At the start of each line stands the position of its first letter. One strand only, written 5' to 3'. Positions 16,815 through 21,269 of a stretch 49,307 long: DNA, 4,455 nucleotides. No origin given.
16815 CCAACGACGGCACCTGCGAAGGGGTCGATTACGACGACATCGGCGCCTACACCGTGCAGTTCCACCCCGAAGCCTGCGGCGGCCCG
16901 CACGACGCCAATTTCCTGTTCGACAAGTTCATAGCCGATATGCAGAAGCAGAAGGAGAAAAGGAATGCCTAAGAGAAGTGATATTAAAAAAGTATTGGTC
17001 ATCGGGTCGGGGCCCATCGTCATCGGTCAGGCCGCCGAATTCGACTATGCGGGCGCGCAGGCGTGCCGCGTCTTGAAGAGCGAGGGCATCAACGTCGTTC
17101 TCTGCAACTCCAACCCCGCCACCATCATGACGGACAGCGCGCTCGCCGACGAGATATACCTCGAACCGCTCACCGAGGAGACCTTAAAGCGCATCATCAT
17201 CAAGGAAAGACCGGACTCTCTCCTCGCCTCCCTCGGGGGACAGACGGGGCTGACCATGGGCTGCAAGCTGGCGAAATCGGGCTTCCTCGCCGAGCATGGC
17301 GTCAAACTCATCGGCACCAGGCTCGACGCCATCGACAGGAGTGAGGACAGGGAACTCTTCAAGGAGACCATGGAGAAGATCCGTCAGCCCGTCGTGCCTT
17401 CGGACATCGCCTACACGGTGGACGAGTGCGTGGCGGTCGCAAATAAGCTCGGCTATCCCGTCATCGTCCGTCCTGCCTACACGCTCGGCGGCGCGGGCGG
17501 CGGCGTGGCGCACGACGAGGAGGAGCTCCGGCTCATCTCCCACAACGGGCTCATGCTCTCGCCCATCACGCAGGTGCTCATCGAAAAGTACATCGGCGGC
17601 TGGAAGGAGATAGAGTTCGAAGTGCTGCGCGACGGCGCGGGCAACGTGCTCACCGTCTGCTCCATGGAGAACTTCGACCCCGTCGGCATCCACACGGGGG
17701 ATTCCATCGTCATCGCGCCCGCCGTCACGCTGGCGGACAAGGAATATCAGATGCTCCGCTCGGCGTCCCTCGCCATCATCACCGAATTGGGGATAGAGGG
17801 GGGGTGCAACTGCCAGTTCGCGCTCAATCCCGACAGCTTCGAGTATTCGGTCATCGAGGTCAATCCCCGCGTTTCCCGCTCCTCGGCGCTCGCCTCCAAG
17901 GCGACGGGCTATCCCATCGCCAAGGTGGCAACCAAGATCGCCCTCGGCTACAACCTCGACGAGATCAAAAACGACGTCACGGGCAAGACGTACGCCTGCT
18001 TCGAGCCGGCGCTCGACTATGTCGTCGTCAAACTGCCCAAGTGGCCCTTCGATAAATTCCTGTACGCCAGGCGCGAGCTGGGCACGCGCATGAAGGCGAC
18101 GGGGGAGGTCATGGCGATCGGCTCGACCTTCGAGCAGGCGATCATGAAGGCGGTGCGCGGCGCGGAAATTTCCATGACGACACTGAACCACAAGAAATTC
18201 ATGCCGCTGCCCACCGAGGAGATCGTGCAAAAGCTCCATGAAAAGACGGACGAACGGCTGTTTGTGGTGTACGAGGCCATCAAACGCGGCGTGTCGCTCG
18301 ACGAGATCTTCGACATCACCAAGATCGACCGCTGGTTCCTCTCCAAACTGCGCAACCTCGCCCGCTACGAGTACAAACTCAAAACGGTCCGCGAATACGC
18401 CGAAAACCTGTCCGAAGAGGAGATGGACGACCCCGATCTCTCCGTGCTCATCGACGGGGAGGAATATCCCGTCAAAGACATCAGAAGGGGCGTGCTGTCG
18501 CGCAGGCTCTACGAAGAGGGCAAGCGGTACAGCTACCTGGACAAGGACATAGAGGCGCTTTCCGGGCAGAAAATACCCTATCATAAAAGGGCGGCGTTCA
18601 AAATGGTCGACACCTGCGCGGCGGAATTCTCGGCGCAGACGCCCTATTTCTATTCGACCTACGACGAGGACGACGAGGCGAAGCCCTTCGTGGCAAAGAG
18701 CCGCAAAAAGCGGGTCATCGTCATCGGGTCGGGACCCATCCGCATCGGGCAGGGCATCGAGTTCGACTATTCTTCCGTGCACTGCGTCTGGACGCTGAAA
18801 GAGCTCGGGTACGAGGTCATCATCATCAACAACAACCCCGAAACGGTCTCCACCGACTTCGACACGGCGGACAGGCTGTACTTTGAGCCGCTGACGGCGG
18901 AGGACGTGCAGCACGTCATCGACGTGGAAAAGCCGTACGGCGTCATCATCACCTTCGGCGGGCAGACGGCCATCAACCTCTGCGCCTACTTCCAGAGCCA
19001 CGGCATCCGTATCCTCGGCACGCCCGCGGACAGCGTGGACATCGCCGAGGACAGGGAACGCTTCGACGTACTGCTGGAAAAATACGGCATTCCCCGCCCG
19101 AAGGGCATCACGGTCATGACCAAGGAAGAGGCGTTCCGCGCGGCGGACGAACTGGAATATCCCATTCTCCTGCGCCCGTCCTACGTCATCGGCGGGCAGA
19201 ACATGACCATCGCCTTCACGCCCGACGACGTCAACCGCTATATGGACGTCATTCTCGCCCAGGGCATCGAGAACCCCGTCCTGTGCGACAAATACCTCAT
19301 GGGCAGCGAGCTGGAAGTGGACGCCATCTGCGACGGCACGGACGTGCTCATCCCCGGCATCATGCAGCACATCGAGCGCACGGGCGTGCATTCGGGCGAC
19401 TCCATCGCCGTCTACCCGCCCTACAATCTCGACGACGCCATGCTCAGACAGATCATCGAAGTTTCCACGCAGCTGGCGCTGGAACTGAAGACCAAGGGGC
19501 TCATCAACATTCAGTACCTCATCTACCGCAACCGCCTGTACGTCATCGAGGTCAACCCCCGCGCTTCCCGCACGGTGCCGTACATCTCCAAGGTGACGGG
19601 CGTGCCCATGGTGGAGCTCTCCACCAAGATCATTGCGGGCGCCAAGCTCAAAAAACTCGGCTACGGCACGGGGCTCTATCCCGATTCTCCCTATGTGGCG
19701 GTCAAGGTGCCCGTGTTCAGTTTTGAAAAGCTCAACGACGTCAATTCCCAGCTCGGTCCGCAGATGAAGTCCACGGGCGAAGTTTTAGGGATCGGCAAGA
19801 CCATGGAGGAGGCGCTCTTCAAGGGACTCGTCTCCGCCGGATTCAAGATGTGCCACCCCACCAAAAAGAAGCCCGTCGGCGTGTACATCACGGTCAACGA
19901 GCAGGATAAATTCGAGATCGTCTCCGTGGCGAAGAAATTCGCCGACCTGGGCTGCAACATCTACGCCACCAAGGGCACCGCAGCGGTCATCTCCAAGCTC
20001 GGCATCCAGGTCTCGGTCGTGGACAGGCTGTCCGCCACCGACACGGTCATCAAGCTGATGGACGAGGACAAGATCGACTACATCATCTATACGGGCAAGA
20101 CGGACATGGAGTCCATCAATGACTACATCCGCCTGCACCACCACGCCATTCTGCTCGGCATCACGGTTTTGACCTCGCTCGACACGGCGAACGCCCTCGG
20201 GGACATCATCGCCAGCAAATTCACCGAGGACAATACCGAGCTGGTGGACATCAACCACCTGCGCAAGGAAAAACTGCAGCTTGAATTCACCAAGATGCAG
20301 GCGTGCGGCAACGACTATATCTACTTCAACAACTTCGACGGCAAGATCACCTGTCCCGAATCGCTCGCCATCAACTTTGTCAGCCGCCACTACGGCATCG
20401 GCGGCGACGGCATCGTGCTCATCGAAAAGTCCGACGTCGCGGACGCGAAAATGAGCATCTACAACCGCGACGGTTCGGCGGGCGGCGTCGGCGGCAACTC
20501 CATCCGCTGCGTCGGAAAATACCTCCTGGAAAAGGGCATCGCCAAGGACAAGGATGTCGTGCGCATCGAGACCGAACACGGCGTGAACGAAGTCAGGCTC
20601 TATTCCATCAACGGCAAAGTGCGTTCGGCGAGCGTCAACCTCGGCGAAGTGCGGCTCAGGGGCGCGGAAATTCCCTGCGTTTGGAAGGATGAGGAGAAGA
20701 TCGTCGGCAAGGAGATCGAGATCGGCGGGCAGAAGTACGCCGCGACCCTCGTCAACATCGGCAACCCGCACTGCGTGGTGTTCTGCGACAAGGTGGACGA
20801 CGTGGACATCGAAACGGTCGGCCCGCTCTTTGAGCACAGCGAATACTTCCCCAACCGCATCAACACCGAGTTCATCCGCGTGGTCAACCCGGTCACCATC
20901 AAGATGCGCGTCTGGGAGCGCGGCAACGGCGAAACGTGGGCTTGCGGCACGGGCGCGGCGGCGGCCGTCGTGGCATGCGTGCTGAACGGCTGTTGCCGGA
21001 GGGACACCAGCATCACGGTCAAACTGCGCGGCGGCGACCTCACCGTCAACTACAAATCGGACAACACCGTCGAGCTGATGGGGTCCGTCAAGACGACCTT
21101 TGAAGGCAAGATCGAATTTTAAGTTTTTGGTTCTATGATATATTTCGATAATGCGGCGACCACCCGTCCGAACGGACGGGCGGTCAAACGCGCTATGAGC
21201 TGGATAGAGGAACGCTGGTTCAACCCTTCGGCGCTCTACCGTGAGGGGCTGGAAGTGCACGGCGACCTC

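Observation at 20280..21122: CarB fused in frame to a DapF-like domain that lacks the first catalytic cysteine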

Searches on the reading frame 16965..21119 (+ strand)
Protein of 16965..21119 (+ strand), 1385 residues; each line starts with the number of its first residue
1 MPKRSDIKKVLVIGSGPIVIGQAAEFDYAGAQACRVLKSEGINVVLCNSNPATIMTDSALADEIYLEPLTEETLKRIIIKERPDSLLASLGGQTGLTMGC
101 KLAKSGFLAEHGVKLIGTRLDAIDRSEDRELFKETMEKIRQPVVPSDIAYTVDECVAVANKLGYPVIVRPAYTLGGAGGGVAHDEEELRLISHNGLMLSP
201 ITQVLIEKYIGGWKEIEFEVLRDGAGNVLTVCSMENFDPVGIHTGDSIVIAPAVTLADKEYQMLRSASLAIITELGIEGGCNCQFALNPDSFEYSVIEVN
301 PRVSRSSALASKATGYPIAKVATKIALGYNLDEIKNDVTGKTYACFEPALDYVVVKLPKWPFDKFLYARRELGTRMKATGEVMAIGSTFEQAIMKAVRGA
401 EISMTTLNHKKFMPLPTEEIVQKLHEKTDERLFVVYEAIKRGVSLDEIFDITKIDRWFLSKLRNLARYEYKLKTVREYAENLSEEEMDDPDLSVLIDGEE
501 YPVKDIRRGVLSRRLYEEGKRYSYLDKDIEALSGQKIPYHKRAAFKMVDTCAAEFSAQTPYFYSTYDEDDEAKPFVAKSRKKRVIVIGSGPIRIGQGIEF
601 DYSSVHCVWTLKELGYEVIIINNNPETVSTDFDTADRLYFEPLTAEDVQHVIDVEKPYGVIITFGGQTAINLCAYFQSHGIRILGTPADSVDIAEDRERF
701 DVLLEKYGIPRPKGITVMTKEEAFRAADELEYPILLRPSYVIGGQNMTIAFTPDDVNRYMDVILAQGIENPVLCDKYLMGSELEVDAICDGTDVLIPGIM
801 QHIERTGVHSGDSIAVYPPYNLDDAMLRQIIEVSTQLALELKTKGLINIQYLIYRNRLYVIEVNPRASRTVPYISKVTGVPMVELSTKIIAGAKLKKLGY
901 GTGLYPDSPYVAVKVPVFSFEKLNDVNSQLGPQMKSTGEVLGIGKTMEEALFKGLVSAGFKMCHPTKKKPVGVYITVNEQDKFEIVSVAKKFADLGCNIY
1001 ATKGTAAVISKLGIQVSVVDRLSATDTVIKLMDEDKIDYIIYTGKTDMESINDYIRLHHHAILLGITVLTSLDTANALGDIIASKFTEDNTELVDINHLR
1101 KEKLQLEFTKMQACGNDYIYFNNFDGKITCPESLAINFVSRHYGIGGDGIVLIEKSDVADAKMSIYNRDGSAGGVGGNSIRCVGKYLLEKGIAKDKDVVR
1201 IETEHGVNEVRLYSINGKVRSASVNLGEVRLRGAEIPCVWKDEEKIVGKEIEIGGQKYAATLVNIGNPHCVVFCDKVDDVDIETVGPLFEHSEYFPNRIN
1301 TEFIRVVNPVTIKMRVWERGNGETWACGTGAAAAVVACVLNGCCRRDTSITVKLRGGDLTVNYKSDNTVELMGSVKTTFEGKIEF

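Call 3: search_protein_families(library=pfam, proteins=[window:16965-21119:+], max_evalue=0.01)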
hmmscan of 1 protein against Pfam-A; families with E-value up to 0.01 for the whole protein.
window:16965-21119:+ (1385 aa): 11 families
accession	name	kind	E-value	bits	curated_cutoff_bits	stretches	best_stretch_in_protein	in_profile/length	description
PF02786.22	CPSase_L_D2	-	9.2e-109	362.3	19.8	2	128-333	1-210/211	Carbamoyl-phosphate synthase L chain, ATP binding domain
PF25596.1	CPSase_L_D1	-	5.9e-93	307.2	27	2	581-692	2-117/118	Carbamoyl phosphate synthase preATP-grasp domain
PF01678.24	DAP_epimerase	-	1e-50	171.3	34.7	2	1262-1376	2-119/121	Diaminopimelate epimerase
PF02787.25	CPSase_L_D3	-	1.3e-18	67.2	26.6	1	422-487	1-63/80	Carbamoyl-phosphate synthetase large chain, oligomerisation domain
PF02142.27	MGS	-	2.2e-11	44.2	24.1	1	984-1070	1-94/94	MGS-like domain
PF07478.18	Dala_Dala_lig_C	-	1.5e-10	41.4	24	1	153-301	26-174/204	D-ala D-ala ligase C-terminus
PF15632.11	ATPgrasp_Ter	-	2e-10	41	29.1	1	771-892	4-110/131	ATP-grasp in the biosynthetic pathway with Ter operon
PF02655.19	ATP-grasp_3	-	6.3e-09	36.6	23.2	1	704-867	11-157/160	ATP-grasp domain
PF02222.28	ATP-grasp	-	6.3e-08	32.9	27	0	136-303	3-163/179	ATP-grasp domain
PF13549.11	ATP-grasp_5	-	1.4e-06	28.3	27.6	0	702-737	17-52/221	ATP-grasp domain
PF01071.24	GARS_A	-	3e-06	27.6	27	1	703-805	9-116/194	Phosphoribosylglycinamide synthetase, ATP-grasp (A) domain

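Call 4: search_protein_families(library=ncbifam, proteins=[window:16965-21119:+], max_evalue=0.01)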
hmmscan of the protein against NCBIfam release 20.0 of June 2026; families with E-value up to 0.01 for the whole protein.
window:16965-21119:+ (1385 aa): 41 families (the best 25 are shown)
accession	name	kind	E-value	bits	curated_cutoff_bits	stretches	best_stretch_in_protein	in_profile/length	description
NF003671.0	PRK05294.1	equivalog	0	1420.1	599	1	1-1085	1-1049/1058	carbamoyl-phosphate synthase large subunit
TIGR01369.1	CPSaseII_lrg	equivalog_domain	0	1384.4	1027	1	2-1078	1-1048/1052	carbamoyl-phosphate synthase (glutamine-hydrolyzing) large subunit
TIGR00652.1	DapF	equivalog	2.3e-73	246.9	114.65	1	1107-1383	2-268/270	diaminopimelate epimerase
NF053643.1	Ddl_archaea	equivalog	3.7e-32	111.7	500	2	37-347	18-315/367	putative pseudomurein biosynthesis ATP-grasp protein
NF038284.1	bifunc_DapF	exception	2.2e-29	102.6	350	1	1128-1375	26-254/254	bifunctional diaminopimelate epimerase/glutamate racemase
TIGR01235.1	pyruv_carbox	equivalog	3.4e-29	101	1114.45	2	109-337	96-327/1143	pyruvate carboxylase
NF006367.0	PRK08591.1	subfamily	4.1e-29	101.6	597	2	108-344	95-334/451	acetyl-CoA carboxylase biotin carboxylase subunit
TIGR00514.1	accC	equivalog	1.8e-28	99.6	626.5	2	108-344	95-334/449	acetyl-CoA carboxylase biotin carboxylase subunit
NF006406.0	PRK08654.1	equivalog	1.9e-28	99.3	739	2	108-344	95-333/499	acetyl-CoA carboxylase biotin carboxylase subunit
NF009554.0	PRK12999.1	equivalog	2.4e-27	95.2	965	2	109-337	100-331/1147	pyruvate carboxylase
NF006286.0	PRK08462.1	equivalog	6.7e-27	94.4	740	2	109-335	98-327/445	acetyl-CoA carboxylase biotin carboxylase subunit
NF005525.0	PRK07178.1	equivalog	2.8e-26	92.2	768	2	108-344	94-332/471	acetyl-CoA carboxylase biotin carboxylase subunit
NF009402.0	PRK12767.1-1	equivalog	1.3e-25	89.9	218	2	29-309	15-282/329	carbamoyl phosphate synthase-like protein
NF009471.0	PRK12833.1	equivalog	5.1e-22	78.1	686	2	109-341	99-334/467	acetyl-CoA carboxylase biotin carboxylase subunit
NF006287.0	PRK08463.1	equivalog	2.1e-21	76.3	775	1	108-344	94-334/479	acetyl-CoA carboxylase subunit A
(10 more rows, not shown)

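Call 21: find_encoding_contigs(protein=window:16965-21119:+, flank=10000, max_places=4)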
Protein window:16965-21119:+ (1385 aa): no gene with exactly this product is on record in the collection.

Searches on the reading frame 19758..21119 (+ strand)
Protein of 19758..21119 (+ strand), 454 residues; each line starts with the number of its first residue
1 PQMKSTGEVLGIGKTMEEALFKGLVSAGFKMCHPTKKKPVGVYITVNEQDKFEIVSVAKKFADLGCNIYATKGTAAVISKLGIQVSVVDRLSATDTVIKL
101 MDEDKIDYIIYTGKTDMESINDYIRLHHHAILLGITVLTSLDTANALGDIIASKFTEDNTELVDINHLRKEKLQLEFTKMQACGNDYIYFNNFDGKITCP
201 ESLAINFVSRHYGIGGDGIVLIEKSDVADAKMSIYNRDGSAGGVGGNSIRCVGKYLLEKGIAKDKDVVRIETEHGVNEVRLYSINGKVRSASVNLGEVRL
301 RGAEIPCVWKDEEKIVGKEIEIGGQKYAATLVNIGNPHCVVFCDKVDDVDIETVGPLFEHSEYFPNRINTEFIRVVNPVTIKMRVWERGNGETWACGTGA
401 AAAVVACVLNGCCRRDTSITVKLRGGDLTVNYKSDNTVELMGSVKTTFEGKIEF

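Call 54: predict_structure(alignment_id=A1)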
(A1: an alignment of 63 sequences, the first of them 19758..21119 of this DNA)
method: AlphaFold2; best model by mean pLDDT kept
length: 454 residues; sequences in the alignment: 63
mean_pLDDT: 88.3   pTM: 0.65
mean pLDDT of the five models: 88.3, 86.4, 86.2, 85.3, 85.3
residues with pLDDT >= 90: 277; 70-90: 144; 50-70: 25; < 50: 8
segments of 3 or more residues with pLDDT < 50: 1-8
pLDDT, mean of each block of 10 residues (from residue 1): 40 71 79 85 91 88 94 92 91 88 94 82 90 90 90 74 62 89 85 91 81 79 96 90 87 95 91 93 93 95 96 96 95 94 93 91 93 97 88 85 98 98 93 97 93 85
secondary structure, 60 per line:
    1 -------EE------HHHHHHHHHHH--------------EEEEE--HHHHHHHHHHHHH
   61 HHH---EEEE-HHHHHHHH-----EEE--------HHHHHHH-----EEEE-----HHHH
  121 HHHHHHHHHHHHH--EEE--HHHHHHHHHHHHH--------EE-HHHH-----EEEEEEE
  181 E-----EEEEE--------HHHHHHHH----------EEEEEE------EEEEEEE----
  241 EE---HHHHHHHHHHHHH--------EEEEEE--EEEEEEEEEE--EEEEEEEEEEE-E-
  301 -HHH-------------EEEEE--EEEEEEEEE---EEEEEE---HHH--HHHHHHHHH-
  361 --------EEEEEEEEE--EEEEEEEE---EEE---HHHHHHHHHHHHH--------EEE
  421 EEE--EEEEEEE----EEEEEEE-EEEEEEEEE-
elements in order: H16-26 E41-45 H48-63 E67-70 H72-79 E85-87 H96-102 E108-111 H117-133 E136-138 H141-153 H165-168 E174-181 E187-191 H200-207 E218-223 E230-236 H246-258 E267-272 E275-284 E287-297 E318-322 E325-333 E337-342 H351-359 E369-377 E380-387 E391-393 H397-409 E418-423 E426-432 E437-443 E445-453

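Call 56: fold_search(model_id=the predicted structure, library=pdb)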
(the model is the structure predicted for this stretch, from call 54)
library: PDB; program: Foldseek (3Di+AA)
matches with E <= 10: 1517; with E <= 0.001: 127
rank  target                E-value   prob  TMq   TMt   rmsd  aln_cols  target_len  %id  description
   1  2otn_A                1.1e-34  1.00  0.56  0.84   3.1       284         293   42  Crystal structure of the catalytically active form of diaminopimelate epimerase from Bacillus anthracis (released 2008-03-04)
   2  2otn_B                1.3e-32  1.00  0.49  0.74   4.5       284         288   40  Crystal structure of the catalytically active form of diaminopimelate epimerase from Bacillus anthracis (released 2008-03-04)
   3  9mro_A                8.4e-32  1.00  0.57  0.91   2.3       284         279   39  Crystal structures of a cyanobacterial DAP epimerase bound to either D,L-aziDAP or D,L-alpha-methyl DAP (released 2025-07-16)
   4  8qzy_A                1.9e-30  1.00  0.54  0.85   3.3       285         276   31  Structural and biochemical characterization of diaminopimelate epimerase from Pseudomonas aeruginosa (released 2024-11-06)
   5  5ha4_B                1.2e-29  1.00  0.55  0.86   2.9       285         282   31  Structure of a diaminopimelate epimerase from Acinetobacter baumannii (released 2016-01-27)
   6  5ha4_A                1.3e-29  1.00  0.55  0.86   2.9       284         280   32  Structure of a diaminopimelate epimerase from Acinetobacter baumannii (released 2016-01-27)
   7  8qzy_B                1.4e-29  1.00  0.55  0.87   3.0       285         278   31  Structural and biochemical characterization of diaminopimelate epimerase from Pseudomonas aeruginosa (released 2024-11-06)
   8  2q9h                  4.1e-29  1.00  0.54  0.86   3.1       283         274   30  Crystal structure of the C73S mutant of diaminopimelate epimerase (released 2007-10-23)
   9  3ejx_D                4.3e-29  1.00  0.58  0.85   3.4       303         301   34  Crystal structure of diaminopimelate epimerase from Arabidopsis thaliana in complex with LL-AziDAP (released 2009-02-17)
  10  3ejx_A                4.6e-29  1.00  0.56  0.87   2.7       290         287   35  Crystal structure of diaminopimelate epimerase from Arabidopsis thaliana in complex with LL-AziDAP (released 2009-02-17)
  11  3ejx_B                5.2e-29  1.00  0.56  0.86   2.7       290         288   35  Crystal structure of diaminopimelate epimerase from Arabidopsis thaliana in complex with LL-AziDAP (released 2009-02-17)
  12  1bwz                  8.9e-29  1.00  0.54  0.86   3.1       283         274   31  DIAMINOPIMELATE EPIMERASE FROM HEMOPHILUS INFLUENZAE (released 1998-12-16)
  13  2q9j                  1.4e-28  1.00  0.54  0.85   3.2       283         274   30  Crystal structure of the C217S mutant of diaminopimelate epimerase (released 2007-10-23)
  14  6d13_A                4.4e-28  1.00  0.54  0.86   3.1       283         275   30  Crystal structure of E.coli RppH-DapF complex (released 2018-05-23)
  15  7vdy_A                5.0e-28  1.00  0.56  0.87   2.6       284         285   30  Crystal structure of O-ureidoserine racemase (released 2021-12-15)
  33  6r76_A                4.6e-15  1.00  0.47  0.60   6.0       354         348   12  Crystal structure of trans-3-Hydroxy-L-proline dehydratase from Thermococcus litoralis - open conformation (released 2019-07-03)
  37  6r76_C                1.0e-14  1.00  0.47  0.61   5.9       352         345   11  Crystal structure of trans-3-Hydroxy-L-proline dehydratase from Thermococcus litoralis - open conformation (released 2019-07-03)
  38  6r76_D                1.5e-14  1.00  0.48  0.62   4.4       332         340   11  Crystal structure of trans-3-Hydroxy-L-proline dehydratase from Thermococcus litoralis - open conformation (released 2019-07-03)
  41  4k7g_D                1.0e-13  1.00  0.49  0.62   7.0       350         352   14  Crystal structure of a 3-hydroxyproline dehydratse from agrobacterium vitis, target efi-506470, with bound pyrrole 2-c (released 2013-05-01)
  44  4k7g_B                1.5e-13  1.00  0.49  0.64   4.9       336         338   12  Crystal structure of a 3-hydroxyproline dehydratse from agrobacterium vitis, target efi-506470, with bound pyrrole 2-c (released 2013-05-01)
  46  6r76_B                2.8e-13  1.00  0.47  0.61   6.3       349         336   11  Crystal structure of trans-3-Hydroxy-L-proline dehydratase from Thermococcus litoralis - open conformation (released 2019-07-03)
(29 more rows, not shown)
